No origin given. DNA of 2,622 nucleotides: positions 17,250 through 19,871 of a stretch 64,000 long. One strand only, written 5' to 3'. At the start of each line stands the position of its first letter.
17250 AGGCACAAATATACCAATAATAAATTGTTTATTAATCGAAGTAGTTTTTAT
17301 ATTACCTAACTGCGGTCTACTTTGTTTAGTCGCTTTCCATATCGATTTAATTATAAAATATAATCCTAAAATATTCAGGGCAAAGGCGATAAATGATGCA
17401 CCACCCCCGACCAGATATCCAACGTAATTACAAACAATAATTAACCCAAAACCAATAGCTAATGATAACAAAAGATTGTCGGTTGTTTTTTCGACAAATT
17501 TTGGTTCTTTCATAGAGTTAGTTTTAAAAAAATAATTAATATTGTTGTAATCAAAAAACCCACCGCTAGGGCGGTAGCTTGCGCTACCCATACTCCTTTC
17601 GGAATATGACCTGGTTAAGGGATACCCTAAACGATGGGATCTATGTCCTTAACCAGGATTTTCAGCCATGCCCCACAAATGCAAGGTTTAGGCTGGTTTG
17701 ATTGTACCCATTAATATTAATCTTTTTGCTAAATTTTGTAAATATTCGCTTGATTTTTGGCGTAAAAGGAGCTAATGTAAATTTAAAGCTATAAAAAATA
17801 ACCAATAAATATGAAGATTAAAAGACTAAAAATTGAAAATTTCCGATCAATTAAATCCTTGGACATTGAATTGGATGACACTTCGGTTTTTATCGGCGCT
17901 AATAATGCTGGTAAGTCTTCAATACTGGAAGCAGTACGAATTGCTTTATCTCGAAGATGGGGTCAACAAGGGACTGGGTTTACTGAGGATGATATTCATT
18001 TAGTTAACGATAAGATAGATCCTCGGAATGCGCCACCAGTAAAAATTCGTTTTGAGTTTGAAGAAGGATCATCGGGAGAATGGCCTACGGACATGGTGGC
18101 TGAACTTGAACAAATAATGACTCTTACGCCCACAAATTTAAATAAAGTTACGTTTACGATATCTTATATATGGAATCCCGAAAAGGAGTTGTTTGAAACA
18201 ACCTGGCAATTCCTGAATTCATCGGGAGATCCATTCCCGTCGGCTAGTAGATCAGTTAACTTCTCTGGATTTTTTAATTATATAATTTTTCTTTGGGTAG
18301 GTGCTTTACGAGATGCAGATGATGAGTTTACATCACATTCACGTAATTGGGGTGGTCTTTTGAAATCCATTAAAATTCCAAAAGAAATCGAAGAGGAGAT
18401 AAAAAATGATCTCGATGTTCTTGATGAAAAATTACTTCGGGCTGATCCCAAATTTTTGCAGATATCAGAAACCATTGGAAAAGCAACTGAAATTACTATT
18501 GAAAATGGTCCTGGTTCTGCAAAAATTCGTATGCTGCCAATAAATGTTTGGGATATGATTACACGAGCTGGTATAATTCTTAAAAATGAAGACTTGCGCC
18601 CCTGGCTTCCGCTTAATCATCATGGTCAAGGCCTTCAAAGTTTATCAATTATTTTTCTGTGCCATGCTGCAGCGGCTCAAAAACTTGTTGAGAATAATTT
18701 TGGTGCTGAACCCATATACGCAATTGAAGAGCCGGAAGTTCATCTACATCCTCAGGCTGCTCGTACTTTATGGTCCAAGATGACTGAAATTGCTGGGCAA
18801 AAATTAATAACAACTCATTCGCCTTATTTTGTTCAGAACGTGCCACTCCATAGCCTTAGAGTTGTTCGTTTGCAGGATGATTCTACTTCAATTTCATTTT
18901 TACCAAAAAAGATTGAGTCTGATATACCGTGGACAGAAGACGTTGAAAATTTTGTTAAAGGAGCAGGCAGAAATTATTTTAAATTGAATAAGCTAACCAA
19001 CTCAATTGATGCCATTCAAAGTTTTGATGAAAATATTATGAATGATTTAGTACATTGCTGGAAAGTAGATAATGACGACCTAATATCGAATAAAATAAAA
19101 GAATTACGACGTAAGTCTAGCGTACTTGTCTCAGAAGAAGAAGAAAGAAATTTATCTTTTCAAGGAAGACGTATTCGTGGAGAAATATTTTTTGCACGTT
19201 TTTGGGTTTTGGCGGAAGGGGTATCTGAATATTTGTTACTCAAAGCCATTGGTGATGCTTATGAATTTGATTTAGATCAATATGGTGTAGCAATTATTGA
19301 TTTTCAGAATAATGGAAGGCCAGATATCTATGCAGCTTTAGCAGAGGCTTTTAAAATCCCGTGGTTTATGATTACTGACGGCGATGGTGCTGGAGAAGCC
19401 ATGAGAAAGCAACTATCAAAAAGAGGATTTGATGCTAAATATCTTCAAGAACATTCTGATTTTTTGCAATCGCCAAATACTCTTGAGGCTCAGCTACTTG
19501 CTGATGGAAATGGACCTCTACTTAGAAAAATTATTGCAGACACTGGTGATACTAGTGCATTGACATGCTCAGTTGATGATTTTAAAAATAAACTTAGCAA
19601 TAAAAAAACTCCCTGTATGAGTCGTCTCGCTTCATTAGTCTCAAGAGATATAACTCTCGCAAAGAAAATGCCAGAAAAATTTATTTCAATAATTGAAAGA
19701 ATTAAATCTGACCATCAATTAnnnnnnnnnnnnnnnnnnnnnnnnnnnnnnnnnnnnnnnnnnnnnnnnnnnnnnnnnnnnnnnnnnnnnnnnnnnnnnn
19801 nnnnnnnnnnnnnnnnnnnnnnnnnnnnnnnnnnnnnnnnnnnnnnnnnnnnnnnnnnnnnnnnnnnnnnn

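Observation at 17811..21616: Complete Gabija-like (class 2 OLD + UvrD) operon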

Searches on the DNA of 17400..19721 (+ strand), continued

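Call 80: search_rna_families(source=L208, start=19000, end=21000, threshold=evalue, max_evalue=0.01)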
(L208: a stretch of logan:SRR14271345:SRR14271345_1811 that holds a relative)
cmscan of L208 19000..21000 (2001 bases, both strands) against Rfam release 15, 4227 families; matches with E-value up to 0.01: 1.
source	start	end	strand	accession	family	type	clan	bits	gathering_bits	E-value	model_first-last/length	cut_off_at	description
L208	19833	19962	+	RF03000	LOOT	Gene; sRNA;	-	78.8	46.4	1.1e-14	1-121/121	no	LOOT RNA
